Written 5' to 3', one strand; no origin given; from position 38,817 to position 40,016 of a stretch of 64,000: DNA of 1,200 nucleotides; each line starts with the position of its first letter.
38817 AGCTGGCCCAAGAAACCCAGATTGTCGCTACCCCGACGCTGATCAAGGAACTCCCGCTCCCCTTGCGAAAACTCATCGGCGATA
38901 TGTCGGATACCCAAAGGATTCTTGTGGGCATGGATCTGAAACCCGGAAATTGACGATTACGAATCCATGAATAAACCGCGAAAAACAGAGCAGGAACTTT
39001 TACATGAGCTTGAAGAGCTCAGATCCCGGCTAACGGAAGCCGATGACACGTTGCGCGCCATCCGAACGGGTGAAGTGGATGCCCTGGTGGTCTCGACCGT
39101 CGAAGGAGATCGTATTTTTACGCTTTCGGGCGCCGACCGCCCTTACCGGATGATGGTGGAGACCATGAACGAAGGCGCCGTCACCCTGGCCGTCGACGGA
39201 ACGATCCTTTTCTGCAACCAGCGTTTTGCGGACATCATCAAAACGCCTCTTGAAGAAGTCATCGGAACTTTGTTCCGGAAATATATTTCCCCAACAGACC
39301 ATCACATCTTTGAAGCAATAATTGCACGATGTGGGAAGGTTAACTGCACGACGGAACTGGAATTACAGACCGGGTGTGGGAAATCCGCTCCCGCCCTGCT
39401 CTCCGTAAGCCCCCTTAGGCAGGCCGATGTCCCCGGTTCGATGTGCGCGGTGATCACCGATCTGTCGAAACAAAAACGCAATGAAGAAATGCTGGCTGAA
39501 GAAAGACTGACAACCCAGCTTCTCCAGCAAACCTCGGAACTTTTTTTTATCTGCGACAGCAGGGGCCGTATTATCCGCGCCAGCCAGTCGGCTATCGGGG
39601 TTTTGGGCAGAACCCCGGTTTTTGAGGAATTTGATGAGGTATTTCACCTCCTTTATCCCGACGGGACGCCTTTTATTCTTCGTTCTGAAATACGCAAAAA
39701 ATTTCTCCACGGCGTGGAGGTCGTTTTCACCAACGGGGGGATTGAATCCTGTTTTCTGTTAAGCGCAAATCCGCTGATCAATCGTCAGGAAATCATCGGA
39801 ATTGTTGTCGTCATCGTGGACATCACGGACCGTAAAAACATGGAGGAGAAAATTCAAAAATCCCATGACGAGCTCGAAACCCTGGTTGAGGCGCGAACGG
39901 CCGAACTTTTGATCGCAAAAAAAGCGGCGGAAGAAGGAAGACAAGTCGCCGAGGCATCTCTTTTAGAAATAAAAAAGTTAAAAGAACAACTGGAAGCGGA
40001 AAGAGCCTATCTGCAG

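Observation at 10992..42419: Eight copies of a fixed-geometry ~150-bp cassette (3-half-site UAS, AAATCA element, TGGCAC-N5-TTGA) define a clustered sigma-54 regulon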

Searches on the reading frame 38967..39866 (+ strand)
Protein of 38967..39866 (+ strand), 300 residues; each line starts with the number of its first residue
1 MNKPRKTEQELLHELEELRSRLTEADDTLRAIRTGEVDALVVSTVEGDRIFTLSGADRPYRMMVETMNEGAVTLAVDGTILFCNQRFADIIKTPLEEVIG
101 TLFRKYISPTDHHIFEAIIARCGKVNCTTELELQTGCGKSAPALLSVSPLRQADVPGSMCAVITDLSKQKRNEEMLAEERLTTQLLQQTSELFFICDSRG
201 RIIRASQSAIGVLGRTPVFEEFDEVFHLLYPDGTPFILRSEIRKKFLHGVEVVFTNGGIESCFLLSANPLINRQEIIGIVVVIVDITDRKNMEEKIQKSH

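Call 38: find_homologous_proteins(query=window:38967-39866:+, max_evalue=0.00001)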
Query window:38967-39866:+ (300 aa): 233 proteins with E <= 0.00001 among 4509 candidates; the best 120 are listed.
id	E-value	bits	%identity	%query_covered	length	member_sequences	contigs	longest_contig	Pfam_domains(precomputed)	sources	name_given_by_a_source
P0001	3.3e-115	402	63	100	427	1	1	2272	PF13426.14,PF13188.14,PF00158.33,PF08448.17,PF00989.32,PF14532.13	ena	-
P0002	3.7e-114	399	61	100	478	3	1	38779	PF13426.14,PF13188.14,PF00158.33,PF08448.17,PF00989.32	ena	-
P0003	1.4e-113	397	61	100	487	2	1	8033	PF13426.14,PF13188.14,PF00158.33,PF08448.17,PF00989.32,PF14532.13,PF07728.21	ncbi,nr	ncbi:MAG: sigma 54-interacting transcriptional regulator, partial [Desulfobacterales bacterium]|nr:s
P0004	7.9e-112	391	63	100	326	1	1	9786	PF13426.14,PF08448.17,PF00989.32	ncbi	-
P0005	1.7e-110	387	60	100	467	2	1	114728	PF13426.14,PF13188.14,PF00158.33,PF08448.17,PF00989.32,PF14532.13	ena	-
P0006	2.7e-110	386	62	100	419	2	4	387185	PF13426.14,PF13188.14,PF00158.33,PF08448.17,PF00989.32,PF14532.13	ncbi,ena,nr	ncbi:MAG: PAS domain S-box protein [Planctomycetia bacterium]|nr:PAS domain S-box protein [Planctomy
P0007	1.0e-109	384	61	100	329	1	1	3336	PF13426.14,PF13188.14,PF08448.17,PF00989.32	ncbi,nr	ncbi:MAG: PAS domain-containing protein, partial [Deltaproteobacteria bacterium]|nr:PAS domain-conta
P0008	3.9e-108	379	61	100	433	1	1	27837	PF13426.14,PF13188.14,PF00196.26,PF08448.17,PF00989.32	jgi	jgi:formate hydrogenlyase transcriptional activator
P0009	2.0e-106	373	60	100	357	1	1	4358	PF13426.14,PF13188.14,PF08448.17,PF00989.32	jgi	jgi:formate hydrogenlyase transcriptional activator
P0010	3.0e-106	373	59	100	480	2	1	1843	PF08447.19,PF13426.14,PF13188.14,PF12860.14,PF08448.17,PF00989.32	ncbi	ncbi:MAG: PAS domain S-box protein, partial [Methylobacter sp.]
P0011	1.9e-104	367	60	100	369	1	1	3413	PF13426.14,PF13188.14,PF08448.17,PF00989.32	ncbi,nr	ncbi:MAG: PAS domain S-box protein, partial [Syntrophales bacterium]|nr:PAS domain S-box protein [Sy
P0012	5.6e-104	365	58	100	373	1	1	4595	PF13426.14,PF13188.14,PF08448.17,PF00989.32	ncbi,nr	ncbi:MAG: fhlA 2, partial [Deltaproteobacteria bacterium]|nr:fhlA 2 [Deltaproteobacteria bacterium]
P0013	1.2e-103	364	60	100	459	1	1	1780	PF13426.14,PF13188.14,PF00158.33,PF08448.17,PF00989.32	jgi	jgi:formate hydrogenlyase transcriptional activator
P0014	8.8e-103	361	58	96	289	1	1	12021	PF13426.14,PF13188.14,PF08448.17,PF00989.32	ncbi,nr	ncbi:MAG: PAS domain S-box protein, partial [Deltaproteobacteria bacterium]|nr:PAS domain S-box prot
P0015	1.2e-99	351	57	100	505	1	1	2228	PF13426.14,PF13188.14,PF00158.33,PF08448.17,PF00989.32,PF14532.13,PF07728.21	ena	-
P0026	8.3e-95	335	55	100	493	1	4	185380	PF13426.14,PF13188.14,PF00196.26,PF08448.17,PF00989.32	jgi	jgi:PAS domain S-box-containing protein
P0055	7.9e-64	234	58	68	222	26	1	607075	PF13426.14,PF13188.14,PF08448.17,PF00989.32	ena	-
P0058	1.9e-61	226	45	100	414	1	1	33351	PF13426.14,PF13188.14,PF00158.33,PF08448.17,PF00989.32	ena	-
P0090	4.2e-55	205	41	99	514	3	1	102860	PF13426.14,PF13188.14,PF13581.13,PF08448.17,PF02518.32,PF00989.32,PF07536.21,PF07568.19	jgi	jgi:PAS domain S-box-containing protein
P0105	1.6e-49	187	39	95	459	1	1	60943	PF13426.14,PF13188.14,PF24820.2,PF08448.17,PF00512.32,PF00989.32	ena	-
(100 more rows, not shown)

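Call 39: find_encoding_contigs(protein=P0006, flank=8000, max_places=2)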
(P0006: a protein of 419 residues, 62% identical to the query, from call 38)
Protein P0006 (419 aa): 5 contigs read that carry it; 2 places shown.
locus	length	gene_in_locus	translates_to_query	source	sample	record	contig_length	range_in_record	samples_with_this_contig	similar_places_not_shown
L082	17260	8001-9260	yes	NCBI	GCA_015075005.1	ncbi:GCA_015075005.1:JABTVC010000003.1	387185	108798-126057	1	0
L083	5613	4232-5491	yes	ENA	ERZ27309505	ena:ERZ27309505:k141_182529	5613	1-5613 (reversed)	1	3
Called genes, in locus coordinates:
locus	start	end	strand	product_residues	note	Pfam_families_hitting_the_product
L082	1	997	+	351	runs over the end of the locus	PF00005:ABC_tran, PF08402:TOBE_2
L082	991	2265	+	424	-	PF01547:SBP_bac_1, PF13416:SBP_bac_8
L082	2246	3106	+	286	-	PF00528:BPD_transp_1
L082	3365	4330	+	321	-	PF00226:DnaJ, PF01556:DnaJ_C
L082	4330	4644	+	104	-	PF13591:MerR_2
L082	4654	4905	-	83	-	-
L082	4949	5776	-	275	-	-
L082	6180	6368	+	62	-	-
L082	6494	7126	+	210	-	PF05401:NodS (weak), PF13649:Methyltransf_25 (faint), PF08241:Methyltransf_11 (weak), PF08242:Methyltransf_12 (weak)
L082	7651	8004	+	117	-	PF07689:KaiB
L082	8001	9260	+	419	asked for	PF00989:PAS (weak), PF08448:PAS_4, PF13188:PAS_8 (faint), PF13426:PAS_9, PF00158:Sigma54_activat, PF14532:Sigma54_activ_2 (faint)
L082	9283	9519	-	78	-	PF01610:DDE_Tnp_ISL3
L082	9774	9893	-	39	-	PF01610:DDE_Tnp_ISL3 (weak)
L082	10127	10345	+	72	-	-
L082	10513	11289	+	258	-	PF00158:Sigma54_activat, PF14532:Sigma54_activ_2, PF25601:AAA_lid_14, PF02954:HTH_8 (weak)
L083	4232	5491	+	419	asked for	PF00989:PAS (weak), PF08448:PAS_4, PF13188:PAS_8 (faint), PF13426:PAS_9, PF00158:Sigma54_activat, PF14532:Sigma54_activ_2 (faint)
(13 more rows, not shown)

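Call 40: find_encoding_contigs(protein=P0026, flank=8000, max_places=2)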
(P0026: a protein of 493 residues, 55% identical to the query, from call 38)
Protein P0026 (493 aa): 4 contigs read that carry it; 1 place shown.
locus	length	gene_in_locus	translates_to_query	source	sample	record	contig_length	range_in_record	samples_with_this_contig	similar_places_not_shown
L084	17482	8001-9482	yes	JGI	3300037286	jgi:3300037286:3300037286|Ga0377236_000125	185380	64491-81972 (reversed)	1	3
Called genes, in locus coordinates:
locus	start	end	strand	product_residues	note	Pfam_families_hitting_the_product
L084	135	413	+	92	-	-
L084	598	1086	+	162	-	PF05981:CreA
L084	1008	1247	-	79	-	-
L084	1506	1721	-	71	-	-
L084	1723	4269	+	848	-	PF01339:CheB_methylest, PF03705:CheR_N, PF01739:CheR, PF08448:PAS_4 (faint), PF28159:CEP89 (weak), PF13596:PAS_10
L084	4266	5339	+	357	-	PF00989:PAS (weak), PF08448:PAS_4 (weak), PF13188:PAS_8 (faint), PF13426:PAS_9 (weak), PF00196:GerE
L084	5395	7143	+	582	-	PF03796:DnaB_C (faint), PF06745:ATPase, PF13481:AAA_25 (weak), PF23442:DUF7125 (faint), PF05729:NACHT (faint), PF13191:AAA_16 (faint), PF13481:AAA_25 (weak), PF06745:ATPase, +1 more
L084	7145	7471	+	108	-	PF07689:KaiB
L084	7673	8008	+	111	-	PF07689:KaiB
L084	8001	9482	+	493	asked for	PF00989:PAS, PF08448:PAS_4, PF13188:PAS_8 (faint), PF13426:PAS_9 (faint), PF00196:GerE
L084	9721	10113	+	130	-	PF07238:PilZ (weak)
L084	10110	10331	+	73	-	-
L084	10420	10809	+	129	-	PF14346:DUF4398 (weak)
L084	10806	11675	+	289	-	PF14346:DUF4398 (weak), PF00691:OmpA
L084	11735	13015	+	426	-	PF00989:PAS (weak), PF13188:PAS_8, PF13426:PAS_9 (weak), PF00512:HisKA (weak), PF02518:HATPase_c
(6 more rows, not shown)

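Call 41: find_encoding_contigs(protein=P0090, flank=8000, max_places=2)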
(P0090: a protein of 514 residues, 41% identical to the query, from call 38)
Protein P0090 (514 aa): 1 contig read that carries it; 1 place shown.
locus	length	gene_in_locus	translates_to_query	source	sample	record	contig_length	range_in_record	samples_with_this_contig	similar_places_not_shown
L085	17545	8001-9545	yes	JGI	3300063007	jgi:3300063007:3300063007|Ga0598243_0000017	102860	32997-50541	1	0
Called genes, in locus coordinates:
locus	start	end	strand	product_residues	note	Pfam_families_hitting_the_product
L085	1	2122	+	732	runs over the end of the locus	PF00989:PAS, PF00989:PAS, PF08448:PAS_4, PF13426:PAS_9, PF00158:Sigma54_activat, PF14532:Sigma54_activ_2, PF25601:AAA_lid_14, PF02954:HTH_8, +8 more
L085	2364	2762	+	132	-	PF00072:Response_reg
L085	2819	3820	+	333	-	PF13379:NMT1_2, PF09084:NMT1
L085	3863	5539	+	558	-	PF08448:PAS_4, PF13426:PAS_9 (weak), PF07536:HWE_HK, PF07568:HisKA_2, PF13581:HATPase_c_2, PF02518:HATPase_c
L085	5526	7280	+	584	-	PF00154:RecA_N (faint), PF13481:AAA_25 (weak), PF01637:ATPase_2 (faint), PF03796:DnaB_C (faint), PF06745:ATPase, PF13191:AAA_16 (faint), PF13481:AAA_25, PF06745:ATPase, +5 more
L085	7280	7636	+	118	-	PF07689:KaiB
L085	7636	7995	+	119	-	PF07689:KaiB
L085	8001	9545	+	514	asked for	PF00989:PAS (weak), PF08448:PAS_4 (weak), PF13188:PAS_8 (faint), PF13426:PAS_9 (faint), PF07536:HWE_HK, PF07568:HisKA_2, PF13581:HATPase_c_2, PF02518:HATPase_c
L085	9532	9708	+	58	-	PF00072:Response_reg (weak)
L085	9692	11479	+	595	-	PF00072:Response_reg, PF00989:PAS, PF08448:PAS_4, PF13426:PAS_9 (weak), PF00512:HisKA (faint), PF02518:HATPase_c, PF00072:Response_reg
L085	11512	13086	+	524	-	PF11845:Tll0287-like, PF00512:HisKA (faint), PF02518:HATPase_c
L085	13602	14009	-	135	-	PF01850:PIN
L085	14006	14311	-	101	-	PF04221:RelB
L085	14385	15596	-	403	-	PF01743:PolyA_pol (weak), PF12627:PolyA_pol_RNAbd, PF01966:HD (weak)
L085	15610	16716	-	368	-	PF00890:FAD_binding_2 (weak), PF01266:DAO (weak), PF01494:FAD_binding_3 (weak), PF03486:HI0933_like (faint), PF07992:Pyr_redox_2, PF13434:Lys_Orn_oxgnase (faint), PF13450:NAD_binding_8 (weak), PF13738:Pyr_redox_3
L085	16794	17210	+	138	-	PF12732:YtxH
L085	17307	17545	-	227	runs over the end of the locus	PF00702:Hydrolase, PF13419:HAD_2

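Call 53: search_solved_structures(query=window:38967-39866:+, max_evalue=0.001)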
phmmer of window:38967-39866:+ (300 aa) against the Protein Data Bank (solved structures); distinct sequences matched with E-value up to 0.001: 0.

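Call 54: find_encoding_contigs(protein=P0105, flank=6000, max_places=1)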
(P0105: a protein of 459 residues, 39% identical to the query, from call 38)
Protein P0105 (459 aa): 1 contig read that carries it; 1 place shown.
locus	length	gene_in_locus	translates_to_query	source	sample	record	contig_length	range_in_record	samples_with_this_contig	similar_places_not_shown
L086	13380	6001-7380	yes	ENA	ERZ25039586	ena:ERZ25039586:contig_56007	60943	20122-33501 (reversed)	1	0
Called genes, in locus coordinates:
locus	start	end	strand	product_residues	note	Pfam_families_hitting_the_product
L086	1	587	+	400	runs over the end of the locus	PF01590:GAF, PF13185:GAF_2, PF13492:GAF_3, PF07730:HisKA_3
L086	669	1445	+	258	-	PF11750:DUF3307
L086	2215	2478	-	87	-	-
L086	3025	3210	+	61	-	-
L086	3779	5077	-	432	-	PF07508:Recombinase (weak), PF13408:Zn_ribbon_recom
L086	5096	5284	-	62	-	-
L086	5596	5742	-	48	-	-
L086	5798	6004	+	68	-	PF07689:KaiB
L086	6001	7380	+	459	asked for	PF00989:PAS (weak), PF08448:PAS_4 (weak), PF13188:PAS_8 (faint), PF24820:Diguanyl_cycl_sensor (faint), PF13426:PAS_9 (weak), PF08448:PAS_4 (weak), PF00512:HisKA (weak)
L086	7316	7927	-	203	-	-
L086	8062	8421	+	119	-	PF00072:Response_reg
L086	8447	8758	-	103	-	PF00072:Response_reg (weak)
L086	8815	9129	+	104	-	-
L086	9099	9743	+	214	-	-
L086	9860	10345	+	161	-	PF02673:BacA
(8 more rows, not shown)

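Call 55: find_encoding_contigs(protein=P0055, flank=6000, max_places=1)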
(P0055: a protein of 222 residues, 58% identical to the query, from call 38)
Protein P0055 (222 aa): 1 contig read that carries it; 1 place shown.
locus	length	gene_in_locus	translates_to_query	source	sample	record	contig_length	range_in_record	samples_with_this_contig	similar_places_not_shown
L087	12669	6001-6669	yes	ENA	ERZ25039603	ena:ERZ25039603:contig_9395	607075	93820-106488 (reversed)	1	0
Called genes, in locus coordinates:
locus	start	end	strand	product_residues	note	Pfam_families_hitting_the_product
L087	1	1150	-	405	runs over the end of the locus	PF03060:NMO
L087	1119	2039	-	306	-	-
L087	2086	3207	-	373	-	-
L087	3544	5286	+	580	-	PF00154:RecA_N (faint), PF06745:ATPase, PF13481:AAA_25 (faint), PF23442:DUF7125 (faint), PF05729:NACHT (faint), PF13191:AAA_16 (faint), PF03796:DnaB_C (weak), PF06745:ATPase, +1 more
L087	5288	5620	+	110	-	PF07689:KaiB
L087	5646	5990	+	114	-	PF07689:KaiB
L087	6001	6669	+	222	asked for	PF00989:PAS, PF08448:PAS_4, PF13426:PAS_9, PF13188:PAS_8 (weak)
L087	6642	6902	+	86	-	-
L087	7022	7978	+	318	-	PF00158:Sigma54_activat, PF14532:Sigma54_activ_2, PF07728:AAA_5, PF25601:AAA_lid_14, PF02954:HTH_8 (weak)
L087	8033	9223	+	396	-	PF13265:DUF4056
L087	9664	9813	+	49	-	PF18919:DUF5670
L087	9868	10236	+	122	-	PF04972:BON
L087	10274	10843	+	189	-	-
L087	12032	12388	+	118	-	PF07332:Phage_holin_3_6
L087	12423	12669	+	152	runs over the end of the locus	-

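Call 56: find_encoding_contigs(protein=P0005, flank=10000, max_places=1)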
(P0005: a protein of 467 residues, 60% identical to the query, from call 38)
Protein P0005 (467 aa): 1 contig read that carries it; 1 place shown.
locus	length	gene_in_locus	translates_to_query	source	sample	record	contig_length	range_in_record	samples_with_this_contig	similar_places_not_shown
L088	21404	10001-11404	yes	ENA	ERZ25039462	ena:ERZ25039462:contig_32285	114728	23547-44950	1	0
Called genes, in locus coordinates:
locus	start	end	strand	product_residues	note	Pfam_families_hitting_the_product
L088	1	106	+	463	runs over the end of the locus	PF02310:B12-binding, PF04055:Radical_SAM, PF13282:DUF4070 (weak)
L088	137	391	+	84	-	-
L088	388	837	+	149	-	PF11756:YgbA_NO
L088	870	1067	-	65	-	-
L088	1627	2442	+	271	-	-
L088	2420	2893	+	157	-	PF04403:PqiA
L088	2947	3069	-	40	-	-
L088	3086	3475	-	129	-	PF00582:Usp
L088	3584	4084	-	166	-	PF14361:RsbRD_N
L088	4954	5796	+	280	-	-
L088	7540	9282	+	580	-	PF00154:RecA_N (faint), PF03796:DnaB_C (faint), PF06745:ATPase, PF13481:AAA_25 (weak), PF23442:DUF7125 (faint), PF05729:NACHT (faint), PF06745:ATPase, PF13481:AAA_25 (weak), +2 more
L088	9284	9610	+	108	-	PF07689:KaiB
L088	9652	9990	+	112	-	PF07689:KaiB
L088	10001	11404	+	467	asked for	PF00989:PAS, PF08448:PAS_4 (weak), PF13188:PAS_8 (faint), PF13426:PAS_9 (faint), PF00158:Sigma54_activat, PF14532:Sigma54_activ_2 (weak)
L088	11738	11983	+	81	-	PF02954:HTH_8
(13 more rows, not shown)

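Call 57: find_encoding_contigs(protein=P0058, flank=10000, max_places=1)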
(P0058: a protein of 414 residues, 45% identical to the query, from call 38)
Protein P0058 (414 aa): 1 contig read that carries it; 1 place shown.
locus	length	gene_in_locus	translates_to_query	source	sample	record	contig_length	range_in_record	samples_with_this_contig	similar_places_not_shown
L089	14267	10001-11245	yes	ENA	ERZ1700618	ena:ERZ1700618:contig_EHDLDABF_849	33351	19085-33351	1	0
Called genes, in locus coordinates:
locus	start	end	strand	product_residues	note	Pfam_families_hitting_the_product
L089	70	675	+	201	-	-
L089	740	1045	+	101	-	PF03992:ABM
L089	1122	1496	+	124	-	-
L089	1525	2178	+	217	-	PF14346:DUF4398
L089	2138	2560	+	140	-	PF00691:OmpA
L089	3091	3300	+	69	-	-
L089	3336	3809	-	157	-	-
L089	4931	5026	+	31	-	-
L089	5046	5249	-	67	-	-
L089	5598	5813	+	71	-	-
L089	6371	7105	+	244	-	PF06727:DUF1207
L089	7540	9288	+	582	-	PF00154:RecA_N (faint), PF06745:ATPase, PF13481:AAA_25 (weak), PF23442:DUF7125 (faint), PF05729:NACHT (faint), PF13191:AAA_16 (faint), PF03796:DnaB_C (weak), PF06745:ATPase, +2 more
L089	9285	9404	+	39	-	-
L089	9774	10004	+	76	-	PF07689:KaiB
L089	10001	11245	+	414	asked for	PF00989:PAS, PF08448:PAS_4, PF13426:PAS_9, PF00989:PAS, PF13188:PAS_8, PF13426:PAS_9, PF00158:Sigma54_activat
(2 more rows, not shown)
